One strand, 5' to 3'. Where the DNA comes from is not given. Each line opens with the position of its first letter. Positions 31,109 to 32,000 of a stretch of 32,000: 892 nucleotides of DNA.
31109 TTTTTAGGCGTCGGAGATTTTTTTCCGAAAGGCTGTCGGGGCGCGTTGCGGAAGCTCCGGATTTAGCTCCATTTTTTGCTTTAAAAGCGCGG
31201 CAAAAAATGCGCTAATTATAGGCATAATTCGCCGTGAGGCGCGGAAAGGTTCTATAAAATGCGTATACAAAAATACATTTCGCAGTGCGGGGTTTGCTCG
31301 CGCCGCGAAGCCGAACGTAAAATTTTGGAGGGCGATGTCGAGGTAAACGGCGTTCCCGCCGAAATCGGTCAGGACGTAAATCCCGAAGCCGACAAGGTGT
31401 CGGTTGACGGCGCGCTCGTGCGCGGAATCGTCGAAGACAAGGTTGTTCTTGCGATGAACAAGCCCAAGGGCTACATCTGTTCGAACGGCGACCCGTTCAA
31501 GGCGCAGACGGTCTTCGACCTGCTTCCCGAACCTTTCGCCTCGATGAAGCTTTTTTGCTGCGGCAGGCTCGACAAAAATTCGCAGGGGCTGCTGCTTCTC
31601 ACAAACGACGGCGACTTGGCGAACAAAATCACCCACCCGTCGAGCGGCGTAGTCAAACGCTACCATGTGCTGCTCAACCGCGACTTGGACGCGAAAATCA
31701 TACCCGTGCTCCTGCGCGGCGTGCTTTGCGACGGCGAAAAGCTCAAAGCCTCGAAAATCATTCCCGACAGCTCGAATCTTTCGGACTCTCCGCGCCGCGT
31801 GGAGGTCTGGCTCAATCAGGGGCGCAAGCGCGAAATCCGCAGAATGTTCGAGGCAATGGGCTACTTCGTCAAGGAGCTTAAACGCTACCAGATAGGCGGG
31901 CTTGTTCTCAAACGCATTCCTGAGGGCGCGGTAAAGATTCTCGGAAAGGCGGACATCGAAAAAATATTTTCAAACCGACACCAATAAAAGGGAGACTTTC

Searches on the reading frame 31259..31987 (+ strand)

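Call 14: search_protein_families(library=pfam, proteins=[window:31259-31987:+], max_evalue=0.001)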
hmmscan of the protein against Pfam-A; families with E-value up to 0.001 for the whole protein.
window:31259-31987:+ (242 aa): 2 families
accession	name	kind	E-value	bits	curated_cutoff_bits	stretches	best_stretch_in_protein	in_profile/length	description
PF00849.27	PseudoU_synth_2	-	9e-21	75.1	26.8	1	63-199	2-152/152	RNA pseudouridylate synthase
PF01479.30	S4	-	4.1e-08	33.3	22.8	1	1-43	1-45/48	S4 domain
